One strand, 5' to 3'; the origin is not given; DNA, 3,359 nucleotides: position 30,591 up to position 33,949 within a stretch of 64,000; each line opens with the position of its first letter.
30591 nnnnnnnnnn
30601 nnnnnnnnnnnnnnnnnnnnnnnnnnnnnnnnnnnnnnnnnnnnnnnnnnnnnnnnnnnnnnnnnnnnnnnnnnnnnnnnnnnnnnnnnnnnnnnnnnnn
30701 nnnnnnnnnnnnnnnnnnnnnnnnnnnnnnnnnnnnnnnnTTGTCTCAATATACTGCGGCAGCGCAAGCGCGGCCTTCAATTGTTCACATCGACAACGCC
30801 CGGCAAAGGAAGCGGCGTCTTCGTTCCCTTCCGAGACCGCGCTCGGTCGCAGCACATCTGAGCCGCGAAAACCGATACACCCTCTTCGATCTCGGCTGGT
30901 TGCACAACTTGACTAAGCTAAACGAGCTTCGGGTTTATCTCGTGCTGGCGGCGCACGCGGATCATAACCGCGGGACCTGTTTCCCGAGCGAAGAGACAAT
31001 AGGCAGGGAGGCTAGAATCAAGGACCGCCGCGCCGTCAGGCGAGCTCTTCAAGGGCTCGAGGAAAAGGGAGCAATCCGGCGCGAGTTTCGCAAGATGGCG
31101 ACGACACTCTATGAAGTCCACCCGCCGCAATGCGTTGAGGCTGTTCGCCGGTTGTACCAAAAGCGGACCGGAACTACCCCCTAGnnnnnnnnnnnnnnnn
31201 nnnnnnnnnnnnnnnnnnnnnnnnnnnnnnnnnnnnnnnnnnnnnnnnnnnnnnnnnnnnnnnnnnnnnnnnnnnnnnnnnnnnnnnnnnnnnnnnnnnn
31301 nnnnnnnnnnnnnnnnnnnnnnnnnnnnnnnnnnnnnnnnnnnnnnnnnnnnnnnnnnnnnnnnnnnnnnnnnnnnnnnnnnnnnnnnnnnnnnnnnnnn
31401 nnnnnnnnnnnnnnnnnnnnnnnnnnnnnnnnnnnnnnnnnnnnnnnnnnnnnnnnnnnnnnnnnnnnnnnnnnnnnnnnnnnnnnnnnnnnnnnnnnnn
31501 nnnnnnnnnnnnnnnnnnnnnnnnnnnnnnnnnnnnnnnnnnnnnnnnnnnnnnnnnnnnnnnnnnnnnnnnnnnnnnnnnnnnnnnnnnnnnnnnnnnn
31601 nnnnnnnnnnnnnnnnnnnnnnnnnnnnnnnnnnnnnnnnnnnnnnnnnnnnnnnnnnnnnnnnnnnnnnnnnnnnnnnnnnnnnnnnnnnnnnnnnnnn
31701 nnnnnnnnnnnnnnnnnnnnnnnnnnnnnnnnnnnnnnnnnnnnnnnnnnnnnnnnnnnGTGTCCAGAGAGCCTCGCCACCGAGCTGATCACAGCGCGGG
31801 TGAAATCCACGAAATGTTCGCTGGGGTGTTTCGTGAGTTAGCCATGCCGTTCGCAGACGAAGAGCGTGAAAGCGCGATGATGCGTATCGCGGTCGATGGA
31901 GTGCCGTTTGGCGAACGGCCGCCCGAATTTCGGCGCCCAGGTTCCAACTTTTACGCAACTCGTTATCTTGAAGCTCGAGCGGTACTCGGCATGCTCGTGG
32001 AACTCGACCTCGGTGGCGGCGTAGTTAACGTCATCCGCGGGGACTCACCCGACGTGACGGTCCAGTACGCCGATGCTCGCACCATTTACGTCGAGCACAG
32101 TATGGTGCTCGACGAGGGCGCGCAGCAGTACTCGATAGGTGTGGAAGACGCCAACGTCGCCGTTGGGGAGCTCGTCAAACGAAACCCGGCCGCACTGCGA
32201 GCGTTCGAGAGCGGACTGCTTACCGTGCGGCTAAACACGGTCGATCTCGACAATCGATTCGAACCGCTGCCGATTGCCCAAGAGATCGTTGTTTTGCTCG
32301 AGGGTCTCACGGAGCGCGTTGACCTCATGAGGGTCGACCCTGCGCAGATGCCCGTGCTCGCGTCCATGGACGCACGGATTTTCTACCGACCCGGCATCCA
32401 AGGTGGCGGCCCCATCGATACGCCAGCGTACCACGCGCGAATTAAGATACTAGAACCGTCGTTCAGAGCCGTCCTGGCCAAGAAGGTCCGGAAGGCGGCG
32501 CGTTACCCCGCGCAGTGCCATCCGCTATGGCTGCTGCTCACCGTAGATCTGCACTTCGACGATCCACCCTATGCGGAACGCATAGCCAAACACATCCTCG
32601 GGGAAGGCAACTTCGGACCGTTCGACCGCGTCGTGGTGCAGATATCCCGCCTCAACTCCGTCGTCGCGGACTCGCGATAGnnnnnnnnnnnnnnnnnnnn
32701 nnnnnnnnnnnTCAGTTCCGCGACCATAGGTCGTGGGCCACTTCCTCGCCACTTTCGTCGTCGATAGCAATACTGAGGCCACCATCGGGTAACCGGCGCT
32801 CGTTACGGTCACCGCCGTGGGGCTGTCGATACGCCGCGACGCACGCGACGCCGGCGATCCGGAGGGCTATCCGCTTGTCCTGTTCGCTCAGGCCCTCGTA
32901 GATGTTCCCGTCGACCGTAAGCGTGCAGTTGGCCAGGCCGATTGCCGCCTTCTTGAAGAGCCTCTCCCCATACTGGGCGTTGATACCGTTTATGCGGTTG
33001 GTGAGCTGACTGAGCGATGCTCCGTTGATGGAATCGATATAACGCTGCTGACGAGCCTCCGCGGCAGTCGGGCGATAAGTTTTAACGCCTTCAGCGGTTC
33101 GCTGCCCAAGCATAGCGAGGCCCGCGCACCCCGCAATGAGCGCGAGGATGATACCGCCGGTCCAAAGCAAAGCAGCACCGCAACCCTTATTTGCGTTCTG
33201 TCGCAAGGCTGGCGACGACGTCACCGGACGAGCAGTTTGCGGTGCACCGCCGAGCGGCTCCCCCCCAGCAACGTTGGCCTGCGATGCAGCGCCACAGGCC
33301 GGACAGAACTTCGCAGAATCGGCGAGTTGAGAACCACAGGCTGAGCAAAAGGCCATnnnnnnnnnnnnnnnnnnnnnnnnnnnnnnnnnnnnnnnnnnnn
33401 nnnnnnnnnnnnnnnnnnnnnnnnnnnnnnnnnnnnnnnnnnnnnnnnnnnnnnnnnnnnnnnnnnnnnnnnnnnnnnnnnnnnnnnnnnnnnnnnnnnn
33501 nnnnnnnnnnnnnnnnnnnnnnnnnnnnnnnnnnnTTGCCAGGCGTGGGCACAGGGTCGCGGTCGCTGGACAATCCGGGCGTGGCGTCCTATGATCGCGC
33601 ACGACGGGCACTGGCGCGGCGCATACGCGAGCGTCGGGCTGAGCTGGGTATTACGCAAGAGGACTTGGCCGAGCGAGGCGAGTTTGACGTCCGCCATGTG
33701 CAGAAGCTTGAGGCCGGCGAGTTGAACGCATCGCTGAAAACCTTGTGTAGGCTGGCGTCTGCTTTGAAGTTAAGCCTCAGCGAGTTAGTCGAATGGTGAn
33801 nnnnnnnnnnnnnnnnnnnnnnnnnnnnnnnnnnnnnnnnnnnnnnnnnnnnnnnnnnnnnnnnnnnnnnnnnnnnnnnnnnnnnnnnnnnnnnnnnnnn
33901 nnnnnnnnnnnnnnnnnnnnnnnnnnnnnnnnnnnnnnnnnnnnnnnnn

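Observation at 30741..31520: Winged-HTH (replication-initiator-like) gene followed by an iteron array with 20-bp periodicity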

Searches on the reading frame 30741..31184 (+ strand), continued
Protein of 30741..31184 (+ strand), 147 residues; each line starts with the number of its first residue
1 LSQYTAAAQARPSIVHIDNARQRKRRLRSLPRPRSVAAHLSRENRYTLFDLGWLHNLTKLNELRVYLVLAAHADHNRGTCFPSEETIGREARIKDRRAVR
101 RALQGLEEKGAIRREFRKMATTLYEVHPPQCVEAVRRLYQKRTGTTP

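Call 67: predict_structure(alignment_id=A2)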
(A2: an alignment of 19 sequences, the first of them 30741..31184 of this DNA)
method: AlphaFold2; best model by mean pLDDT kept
length: 147 residues; sequences in the alignment: 19
mean_pLDDT: 73.4   pTM: 0.61
mean pLDDT of the five models: 73.4, 72.9, 72.9, 72.5, 71.2
residues with pLDDT >= 90: 54; 70-90: 25; 50-70: 46; < 50: 22
segments of 3 or more residues with pLDDT < 50: 1-5, 15-20, 35-37
pLDDT, mean of each block of 10 residues (from residue 1): 47 51 53 50 55 79 92 82 96 97 95 92 87 64 52
secondary structure, 60 per line:
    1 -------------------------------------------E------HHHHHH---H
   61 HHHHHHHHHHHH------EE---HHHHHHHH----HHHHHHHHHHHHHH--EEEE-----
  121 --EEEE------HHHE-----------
elements in order: H51-56 H60-72 H84-91 H96-109 E112-115 E123-126
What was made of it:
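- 30741..31184 (+): HTH_36 winged-helix gene (147 aa, TTG start), truncated by a 1-nt deletion relative to its homologues. In the AF2 model, wHTH residues 50-127 are confident (call 67).
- On Iteron-type theta origin with Rep initiator: A single wHTH at aa 50-127 flanked by disordered tails (call 67).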

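Call 71: fold_search(model_id=the predicted structure, library=pdb)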
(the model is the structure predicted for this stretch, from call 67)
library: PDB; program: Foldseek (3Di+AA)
matches with E <= 10: 1508; with E <= 0.001: 0
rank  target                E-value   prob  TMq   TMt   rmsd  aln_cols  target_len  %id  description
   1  3cjn                  4.4e-03  1.00  0.39  0.39   1.7        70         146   23  Crystal structure of transcriptional regulator, MarR family, from Silicibacter pomeroyi (released 2008-03-25)
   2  3cta                  6.1e-03  1.00  0.39  0.31   1.8        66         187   15  Crystal structure of riboflavin kinase from Thermoplasma acidophilum (released 2008-04-29)
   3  4ray_A                7.0e-03  1.00  0.38  0.40   3.3        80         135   19  Crystal structure of Magnetospirillum gryphiswaldense MSR-1 Apo-Fur (released 2015-07-15)
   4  5yi1                  7.0e-03  1.00  0.35  0.38   7.1        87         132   21  Structure of Lactococcus lactis ZitR, C30AH42A mutant in apo form (released 2017-12-06)
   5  4pql_B                7.5e-03  1.00  0.41  0.46   4.1        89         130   19  N-Terminal domain of DNA binding protein (released 2014-06-11)
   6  3eco_A                7.5e-03  1.00  0.36  0.39   4.1        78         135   15  Crystal structure of MepR, a transcription regulator of the Staphylococcus aureus multidrug efflux pump MepA (released 2009-02-10)
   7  3f3x                  7.5e-03  1.00  0.36  0.38   3.9        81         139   23  Crystal structure of the transcriptional regulator BldR from Sulfolobus Solfataricus (released 2009-05-05)
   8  5trd_A                9.1e-03  1.00  0.36  0.25   2.6        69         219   16  Structure of RbkR (Riboflavin Kinase) from Thermoplasma acidophilum determined in complex with CTP and its cognate DNA (released 2016-11-23)
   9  3eyy_A                1.0e-02  1.00  0.37  0.41   3.7        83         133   19  Structural basis for the specialization of Nur, a nickel-specific Fur homologue, in metal sensing and DNA recognition (released 2009-06-09)
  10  2fbi                  1.1e-02  1.00  0.36  0.39   3.3        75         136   21  The crystal structure of transcriptional regulator PA4135 (released 2005-12-20)
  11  6dk4_A                1.2e-02  1.00  0.34  0.37   2.4        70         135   20  Crystal structure of Campylobacter jejuni peroxide stress regulator (released 2018-06-13)
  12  4pt7_B                1.3e-02  1.00  0.40  0.44   4.2        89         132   20  Structure of initiator (released 2014-06-25)
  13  4ray_B                1.4e-02  0.99  0.35  0.38   3.8        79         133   20  Crystal structure of Magnetospirillum gryphiswaldense MSR-1 Apo-Fur (released 2015-07-15)
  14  9gc3_A                1.4e-02  0.97  0.33  0.11  14.8        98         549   13  yeast TFIIIC TauB subcomplex bound to a tRNA gene (released 2024-11-27)
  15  5l0p                  1.4e-02  1.00  0.37  0.19   4.0        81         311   16  Symmetry-based assembly of a two-dimensional protein lattice (released 2017-03-29)
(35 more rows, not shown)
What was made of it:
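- TubR-type wHTH centromere binders appear among the weak fold matches (call 71).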

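Call 76: search_dna_similar(query=window:30741-31184:+, collection=plasmids, mode=protein, max_evalue=0.001, max_rows=20)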
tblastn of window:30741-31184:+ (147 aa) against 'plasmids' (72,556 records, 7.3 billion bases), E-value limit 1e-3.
Records with a match: 3; places in all: 3; records where one place covers at least 80% of the query: 0.
Best place of each record, by identity: <60% 3.
By first word of the organism name: Bacillus 2; Clostridioides 1.
By predicted mobility (MOB-suite, as given by PLSDB): non-mobilizable 3.
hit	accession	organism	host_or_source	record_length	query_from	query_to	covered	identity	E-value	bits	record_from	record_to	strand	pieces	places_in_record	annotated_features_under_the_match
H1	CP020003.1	Bacillus thuringiensis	Bacillus thuringiensis subsp,whole ...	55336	36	139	71%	27.5%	4e-4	46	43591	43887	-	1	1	replication protein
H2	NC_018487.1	Bacillus thuringiensis HD-771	-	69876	36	139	71%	27.5%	1e-3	45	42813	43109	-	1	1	helix-turn-helix domain-containing protein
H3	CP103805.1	Clostridioides difficile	Soil,soil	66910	62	118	39%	43.9%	5e-4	46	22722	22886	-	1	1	conserved phage C-terminal domain-containing protein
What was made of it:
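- Closest known: HTH_36 Rep proteins of Paracoccus plasmids. Different: tblastn against the plasmid collection found only three weak Firmicute matches and no Paracoccus plasmid (call 76).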

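Call 77: search_dna_similar(query=window:30741-31184:+, collection=phages, mode=protein, max_evalue=0.001, max_rows=20)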
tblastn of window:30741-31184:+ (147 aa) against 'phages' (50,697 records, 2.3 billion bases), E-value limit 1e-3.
No match.

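Call 86: search_protein_families(library=pfam, alignment_id=A2, max_evalue=0.001)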
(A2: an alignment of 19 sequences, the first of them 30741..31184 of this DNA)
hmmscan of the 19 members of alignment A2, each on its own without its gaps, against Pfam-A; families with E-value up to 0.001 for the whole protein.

A. member 1, window:30741-31184:+ (147 aa): 1 family
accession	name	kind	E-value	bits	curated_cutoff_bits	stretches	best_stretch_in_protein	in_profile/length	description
PF13730.12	HTH_36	-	1.6e-10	41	25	1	61-110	6-53/55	Helix-turn-helix domain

B. families by the number of members that match (of 19 scanned): 3 families
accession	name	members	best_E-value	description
PF13730.12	HTH_36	19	8.3e-14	Helix-turn-helix domain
PF01726.22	LexA_DNA_bind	4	5.5e-05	LexA DNA binding domain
PF01978.25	TrmB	3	0.00056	Sugar-specific transcriptional regulator TrmB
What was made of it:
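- On Iteron-type theta origin with Rep initiator: HTH_36 is the only domain in all 19 family members (call 86).
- On Lambda O / ori-lambda type: No C-terminal domain (calls 67, 86).
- The protein is a lone wHTH, like many regulators (calls 71, 86).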

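Call 107: search_protein_families(library=padloc, proteins=[window:30741-31184:+], max_evalue=0.001)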
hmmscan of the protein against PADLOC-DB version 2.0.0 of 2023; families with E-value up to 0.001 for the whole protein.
window:30741-31184:+ (147 aa): 0 families

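Call 112: find_homologous_proteins(query=L007:10751-10981:+, max_evalue=0.001)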
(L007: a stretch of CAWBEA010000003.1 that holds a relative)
Query L007:10751-10981:+: no candidate shares three 5-residue words with the query. No homologue found.
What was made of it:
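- Tried and rejected: None found (call 112).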

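Call 128: search_protein_families(library=phrogs, proteins=[L018:3881-4924:+, L019:844-1293:+, L019:1241-2281:+, L015:5616-6158:+, L013:5450-5803:-, L014:4347-5750:+], max_evalue=0.01)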
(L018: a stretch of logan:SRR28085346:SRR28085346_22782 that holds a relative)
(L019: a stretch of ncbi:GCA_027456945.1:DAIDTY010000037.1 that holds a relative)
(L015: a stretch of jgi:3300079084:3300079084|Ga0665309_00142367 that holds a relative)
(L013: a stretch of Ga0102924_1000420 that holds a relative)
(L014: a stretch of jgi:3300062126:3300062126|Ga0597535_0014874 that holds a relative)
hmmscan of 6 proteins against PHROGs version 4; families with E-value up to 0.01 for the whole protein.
L018:3881-4924:+ (347 aa): 1 family
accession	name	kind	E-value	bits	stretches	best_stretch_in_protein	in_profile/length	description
phrog_37794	-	unknown function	8.3e-69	233.4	1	8-339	31-372/377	-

L019:844-1293:+ (149 aa): 0 families

L019:1241-2281:+ (346 aa): 0 families

L015:5616-6158:+ (180 aa): 0 families

L013:5450-5803:- (117 aa): 3 families
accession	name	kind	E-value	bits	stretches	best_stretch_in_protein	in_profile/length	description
phrog_4102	-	head and packaging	2e-22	81.1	1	14-105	20-114/166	terminase small subunit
phrog_2474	-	transcription regulation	0.00074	20.4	1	28-74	52-99/118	MerR-like transcriptional regulator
phrog_908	-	unknown function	0.0051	16.9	1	34-80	269-317/361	-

L014:4347-5750:+ (467 aa): 26 families (the best 25 are shown)
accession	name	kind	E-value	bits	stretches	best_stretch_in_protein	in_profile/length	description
phrog_498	-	other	1.5e-75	256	1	6-462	22-428/633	DNA methyltransferase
phrog_67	-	other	2.9e-38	133.4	1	171-464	119-353/743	DNA methyltransferase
phrog_620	-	DNA, RNA and nucleotide metabolism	3.2e-28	100.3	1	17-146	7-140/217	ParB-like partition protein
phrog_9353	-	unknown function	5.8e-26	92.9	1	17-130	12-128/245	-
phrog_8071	-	DNA, RNA and nucleotide metabolism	1.2e-19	71.9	1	18-210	6-206/389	ParB-like partition protein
phrog_3008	-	other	7.9e-17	62.3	1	339-460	96-217/244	DNA methyltransferase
phrog_23085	-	unknown function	2e-13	51.2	1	388-461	39-112/138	-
phrog_723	-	DNA, RNA and nucleotide metabolism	2.6e-13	51.3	1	16-150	10-150/223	ParB-like partition protein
phrog_5475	-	unknown function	1.4e-12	48.2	1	22-108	6-88/458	-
phrog_940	-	DNA, RNA and nucleotide metabolism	1.1e-11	45.6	1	18-123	5-111/388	nuclease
phrog_15396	-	DNA, RNA and nucleotide metabolism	3e-10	41.4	1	18-145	3-135/258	ParB-like partition nuclease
phrog_2159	-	DNA, RNA and nucleotide metabolism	2e-09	38.3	1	17-98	59-149/365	ParB-like partition protein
phrog_18293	-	other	5.2e-08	33.9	1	371-456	24-109/119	methyltransferase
phrog_18056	-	DNA, RNA and nucleotide metabolism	3.3e-07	30.5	1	18-103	2-86/387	ParB-like partition nuclease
phrog_23148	-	unknown function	4.7e-07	31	1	392-457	84-149/165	-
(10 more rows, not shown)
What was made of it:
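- Closest known: PICI/SaPI replication origins. Same: One family member (L013) carries a terS-like gene (call 128).
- L013 carries a terS-like gene just after the element (call 128).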

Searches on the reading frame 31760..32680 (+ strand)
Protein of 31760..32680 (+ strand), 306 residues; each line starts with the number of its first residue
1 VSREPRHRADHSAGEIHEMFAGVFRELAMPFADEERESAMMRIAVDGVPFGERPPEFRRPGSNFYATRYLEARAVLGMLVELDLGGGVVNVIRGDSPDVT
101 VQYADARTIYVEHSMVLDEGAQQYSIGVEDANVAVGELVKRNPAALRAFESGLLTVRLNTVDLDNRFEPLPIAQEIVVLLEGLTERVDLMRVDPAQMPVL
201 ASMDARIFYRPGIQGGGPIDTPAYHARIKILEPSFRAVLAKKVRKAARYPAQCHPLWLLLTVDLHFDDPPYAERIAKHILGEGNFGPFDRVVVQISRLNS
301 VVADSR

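Call 6: search_protein_families(library=pfam, proteins=[window:31760-32680:+], max_evalue=0.1)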
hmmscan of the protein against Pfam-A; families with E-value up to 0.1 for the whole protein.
window:31760-32680:+ (306 aa): 0 families

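Call 25: search_protein_families(library=phrogs, proteins=[window:31760-32680:+], max_evalue=0.01)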
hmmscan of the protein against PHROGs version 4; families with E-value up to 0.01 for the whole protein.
window:31760-32680:+ (306 aa): 0 families

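Call 26: search_protein_families(library=ncbifam, proteins=[window:31760-32680:+], max_evalue=0.01)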
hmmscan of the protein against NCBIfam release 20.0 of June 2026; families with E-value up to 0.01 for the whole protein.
window:31760-32680:+ (306 aa): 0 families

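Call 107: search_protein_families(library=padloc, proteins=[window:31760-32680:+], max_evalue=0.001)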
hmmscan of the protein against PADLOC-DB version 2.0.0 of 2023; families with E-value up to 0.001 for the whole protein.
window:31760-32680:+ (306 aa): 0 families

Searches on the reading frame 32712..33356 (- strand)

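Call 6: search_protein_families(library=pfam, proteins=[window:32712-33356:-], max_evalue=0.1)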
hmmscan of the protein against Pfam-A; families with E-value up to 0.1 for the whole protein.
window:32712-33356:- (214 aa): 7 families
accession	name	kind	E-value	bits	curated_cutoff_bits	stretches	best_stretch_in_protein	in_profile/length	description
PF13240.11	Zn_Ribbon_1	-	7.7e-08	32.3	25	1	3-24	1-22/23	zinc-ribbon domain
PF13248.11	Zn_ribbon_3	-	3.9e-06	26.6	27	1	4-23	5-24/26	zinc-ribbon domain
PF12773.13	DZR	-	7.4e-05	23.3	27.3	1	4-24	1-21/45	Double zinc ribbon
PF09297.16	Zn_ribbon_NUD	-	0.0014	18.7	24.8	1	13-31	1-19/32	NADH pyrophosphatase zinc ribbon domain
PF14803.11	Zn_ribbon_Nudix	-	0.0023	18.2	25.6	0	16-30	1-15/34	Nudix N-terminal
PF17032.10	Zn_ribbon_15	-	0.029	15.6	28.9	1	3-22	54-73/73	zinc-ribbon family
PF18912.6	DZR_2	-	0.032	14.5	27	1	3-25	23-46/56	Double zinc ribbon domain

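Call 129: search_protein_families(library=phrogs, proteins=[window:32712-33356:-], max_evalue=0.001)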
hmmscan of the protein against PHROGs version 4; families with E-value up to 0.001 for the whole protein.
window:32712-33356:- (214 aa): 2 families
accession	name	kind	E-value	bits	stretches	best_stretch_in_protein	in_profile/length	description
phrog_2546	-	unknown function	6.2e-05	24.3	1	3-28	2-27/180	-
phrog_16989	-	moron, auxiliary metabolic gene and host takeover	0.00064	20.8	0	2-29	7-34/122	membrane protein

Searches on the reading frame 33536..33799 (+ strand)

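Call 34: search_protein_families(library=pfam, proteins=[window:33536-33799:+], max_evalue=0.001)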
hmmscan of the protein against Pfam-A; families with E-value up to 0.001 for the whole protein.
window:33536-33799:+ (87 aa): 6 families
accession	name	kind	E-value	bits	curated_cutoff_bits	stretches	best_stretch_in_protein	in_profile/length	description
PF01381.28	HTH_3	-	4.1e-13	49.6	23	1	30-84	1-55/55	Helix-turn-helix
PF13560.12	HTH_31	-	8.9e-09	36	27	1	25-87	1-64/64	Helix-turn-helix domain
PF13443.12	HTH_26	-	1.7e-06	28.6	22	1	29-87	1-60/63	Cro/C1-type HTH DNA-binding domain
PF00157.23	Pou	-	7.3e-05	23.1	27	1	25-83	8-70/72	Pou domain - N-terminal to homeobox domain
PF12844.13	HTH_19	-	0.00013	22.3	30.2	1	28-84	2-58/64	Helix-turn-helix domain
PF13413.12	HTH_25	-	0.00044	20.4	24.6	1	30-64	2-36/62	Helix-turn-helix domain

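Call 129: search_protein_families(library=phrogs, proteins=[window:33536-33799:+], max_evalue=0.001)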
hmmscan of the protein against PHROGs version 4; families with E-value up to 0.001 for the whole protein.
window:33536-33799:+ (87 aa): 13 families
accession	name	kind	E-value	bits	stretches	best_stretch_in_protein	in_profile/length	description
phrog_5823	-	transcription regulation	2.7e-11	44.2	1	24-85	5-67/404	transcriptional regulator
phrog_3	-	transcription regulation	5.4e-10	40.6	1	26-85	89-146/430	transcriptional repressor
phrog_1373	-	transcription regulation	6.2e-10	40.3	1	17-81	53-119/166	transcriptional regulator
phrog_8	-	transcription regulation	5.5e-08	33.6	1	20-85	71-136/346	transcriptional regulator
phrog_2439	-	transcription regulation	6e-06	26.4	1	28-80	10-62/367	transcriptional regulator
phrog_4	-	transcription regulation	1.1e-05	25.7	1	26-84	137-191/400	transcriptional repressor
phrog_2967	-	transcription regulation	2e-05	25.3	1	22-86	7-71/225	transcriptional regulator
phrog_6288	-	unknown function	2.7e-05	24.9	1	21-77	24-82/322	-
phrog_7241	-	transcription regulation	2.8e-05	25.2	1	29-85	65-121/122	transcriptional regulator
phrog_2328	-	transcription regulation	0.00012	22.8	1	23-82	13-72/128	transcriptional repressor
phrog_955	-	DNA, RNA and nucleotide metabolism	0.00029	21.6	1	25-62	24-61/142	HTH DNA binding protein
phrog_4836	-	transcription regulation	0.00036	21.1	1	25-77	75-127/194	CII-like regulator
phrog_2339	-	DNA, RNA and nucleotide metabolism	0.00037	21.5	1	19-81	19-82/98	HTH DNA binding protein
